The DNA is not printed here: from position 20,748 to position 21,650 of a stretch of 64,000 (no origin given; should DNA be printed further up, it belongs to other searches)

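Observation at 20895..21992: Fibrinogen-related-domain-like C-terminus on a type-II membrane coiled-coil protein in a protist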

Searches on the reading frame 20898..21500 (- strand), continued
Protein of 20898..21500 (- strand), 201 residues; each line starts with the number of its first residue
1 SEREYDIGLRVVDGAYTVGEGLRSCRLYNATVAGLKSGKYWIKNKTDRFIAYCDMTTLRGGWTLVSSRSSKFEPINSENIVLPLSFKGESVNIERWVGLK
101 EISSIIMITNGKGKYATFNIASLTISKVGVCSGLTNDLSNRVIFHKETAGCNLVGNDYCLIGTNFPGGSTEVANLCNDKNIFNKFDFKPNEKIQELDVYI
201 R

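Call 61: list_cluster_members(proteins=[P0164, P0042, P0152, P0070, P0033, P0029, P0045, P0032, P0089, P0047])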
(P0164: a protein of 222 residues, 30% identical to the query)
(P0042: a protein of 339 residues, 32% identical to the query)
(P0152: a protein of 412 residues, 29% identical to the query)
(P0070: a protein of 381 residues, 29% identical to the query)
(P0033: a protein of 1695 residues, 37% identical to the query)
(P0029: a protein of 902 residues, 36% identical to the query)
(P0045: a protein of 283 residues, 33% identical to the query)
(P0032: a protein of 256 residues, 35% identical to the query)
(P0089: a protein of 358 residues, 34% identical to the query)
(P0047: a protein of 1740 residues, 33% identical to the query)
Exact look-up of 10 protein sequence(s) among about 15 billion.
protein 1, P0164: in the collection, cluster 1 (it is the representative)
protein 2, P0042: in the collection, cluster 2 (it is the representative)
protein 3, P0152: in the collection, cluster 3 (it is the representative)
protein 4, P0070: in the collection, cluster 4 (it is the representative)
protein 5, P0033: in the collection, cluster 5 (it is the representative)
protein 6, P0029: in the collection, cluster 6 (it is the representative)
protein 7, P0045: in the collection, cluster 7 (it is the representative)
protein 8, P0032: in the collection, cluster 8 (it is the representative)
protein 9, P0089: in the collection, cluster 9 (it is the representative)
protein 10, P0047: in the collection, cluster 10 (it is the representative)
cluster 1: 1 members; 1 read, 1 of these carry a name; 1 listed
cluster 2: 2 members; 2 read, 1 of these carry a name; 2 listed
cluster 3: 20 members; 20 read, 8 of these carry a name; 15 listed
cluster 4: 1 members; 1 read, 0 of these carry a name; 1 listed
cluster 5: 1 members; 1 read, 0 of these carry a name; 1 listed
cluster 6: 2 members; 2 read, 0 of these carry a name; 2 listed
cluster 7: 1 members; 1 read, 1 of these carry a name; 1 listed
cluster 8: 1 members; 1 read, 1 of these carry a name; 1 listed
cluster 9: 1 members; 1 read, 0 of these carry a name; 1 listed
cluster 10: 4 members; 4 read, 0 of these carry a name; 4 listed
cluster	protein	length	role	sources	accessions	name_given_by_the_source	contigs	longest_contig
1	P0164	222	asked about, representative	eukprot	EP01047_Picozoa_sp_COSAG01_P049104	COSAG01_NODE_4835_length_4701_cov_53.093003_1_plen_223_part_10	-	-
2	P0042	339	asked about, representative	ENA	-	-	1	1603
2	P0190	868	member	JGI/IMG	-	hypothetical protein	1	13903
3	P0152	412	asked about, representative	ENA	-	-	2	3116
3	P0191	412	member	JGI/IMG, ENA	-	hypothetical protein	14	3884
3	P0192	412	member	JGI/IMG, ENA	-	hypothetical protein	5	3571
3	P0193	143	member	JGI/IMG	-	hypothetical protein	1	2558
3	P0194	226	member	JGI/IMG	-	hypothetical protein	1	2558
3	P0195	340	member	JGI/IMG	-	hypothetical protein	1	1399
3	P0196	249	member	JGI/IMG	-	hypothetical protein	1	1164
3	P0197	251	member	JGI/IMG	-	hypothetical protein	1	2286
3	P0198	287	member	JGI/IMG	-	hypothetical protein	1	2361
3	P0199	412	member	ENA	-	-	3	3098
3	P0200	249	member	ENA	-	-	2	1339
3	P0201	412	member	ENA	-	-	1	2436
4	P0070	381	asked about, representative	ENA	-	-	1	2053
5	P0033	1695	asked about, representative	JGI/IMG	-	-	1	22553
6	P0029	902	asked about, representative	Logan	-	-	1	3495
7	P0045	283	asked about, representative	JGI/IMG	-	hypothetical protein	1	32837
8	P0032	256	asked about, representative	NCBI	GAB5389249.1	MAG: hypothetical protein Alpg2KO_22170 [Alphaproteobacteria bacterium]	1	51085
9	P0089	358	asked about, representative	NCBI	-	-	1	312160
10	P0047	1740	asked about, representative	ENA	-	-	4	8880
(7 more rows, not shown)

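Call 63: search_protein_families(library=pfam, proteins=[P0011, P0012], max_evalue=0.001)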
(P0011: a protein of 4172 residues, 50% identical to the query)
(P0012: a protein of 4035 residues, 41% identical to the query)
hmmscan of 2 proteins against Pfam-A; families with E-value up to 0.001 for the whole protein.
P0011 (4172 aa): 8 families
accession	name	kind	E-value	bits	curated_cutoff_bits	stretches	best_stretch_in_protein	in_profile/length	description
PF14312.12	FG-GAP_2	-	2.7e-85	280.8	23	8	309-357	1-49/49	FG-GAP repeat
PF01410.23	COLFI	-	5.4e-69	232.5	26.2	8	2524-2568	24-69/233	Fibrillar collagen C-terminal domain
PF00147.23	Fibrinogen_C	-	2.3e-67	227.5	22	8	2060-2110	2-50/221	Fibrinogen beta and gamma chains, C-terminal globular domain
PF17963.7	Big_9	-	1.5e-22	80.7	23.6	2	1011-1099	1-88/89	Bacterial Ig domain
PF17803.7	Cadherin_4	-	5e-18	65.8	25.1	2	1003-1066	3-68/71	Bacterial cadherin-like domain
PF17892.7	Cadherin_5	-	2.5e-12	46.9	26.5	2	1011-1101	2-97/98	Cadherin-like domain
PF00526.23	Dicty_CTDC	-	2e-09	37.5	27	2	1351-1372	1-22/24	Dictyostelium (slime mold) repeat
PF13948.11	DUF4215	-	6.6e-07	30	27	1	1137-1179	7-47/47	Domain of unknown function (DUF4215)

P0012 (4035 aa): 4 families
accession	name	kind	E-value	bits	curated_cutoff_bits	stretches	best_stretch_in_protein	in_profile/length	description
PF00147.23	Fibrinogen_C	-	4.1e-92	308.4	22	11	883-971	1-88/221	Fibrinogen beta and gamma chains, C-terminal globular domain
PF01410.23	COLFI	-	1.8e-37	129.3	26.2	2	876-1078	22-226/233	Fibrillar collagen C-terminal domain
PF13385.13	Laminin_G_3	-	7.3e-10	39.6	27.6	1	2490-2645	10-151/151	Concanavalin A-like lectin/glucanases superfamily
PF04265.19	TPK_B1_binding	-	0.00044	20.3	22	0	539-591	10-64/67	Thiamin pyrophosphokinase, vitamin B1 binding domain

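Call 68: find_related_loci(query=A2, collection=genome_contigs, flank=2000)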
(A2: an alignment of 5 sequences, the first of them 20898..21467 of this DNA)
Query A2 (190 aa) in genome_contigs; peptide patterns used: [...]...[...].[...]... (x = any residue, [..] = any of these).
16 stretches matched a pattern; 1 encode a relative of the query (tblastn E <= 1e-3); 1 distinct loci.
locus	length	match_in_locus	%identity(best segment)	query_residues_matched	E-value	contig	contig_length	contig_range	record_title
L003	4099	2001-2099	45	25-57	8e-6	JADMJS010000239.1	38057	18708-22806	MAG: Myxococcales bacterium isolate MAG_44 NODE_917_length_38057_cov_9.602310, whole genome shotgun sequence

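Call 69: find_related_loci(query=A2, collection=viral_contigs, flank=2000)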
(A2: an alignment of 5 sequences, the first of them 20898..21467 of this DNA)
Query A2 (190 aa) in viral_contigs; peptide patterns used: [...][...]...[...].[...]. (x = any residue, [..] = any of these).
13 stretches matched a pattern, but none encodes a relative of the query by tblastn (E <= 1e-3).
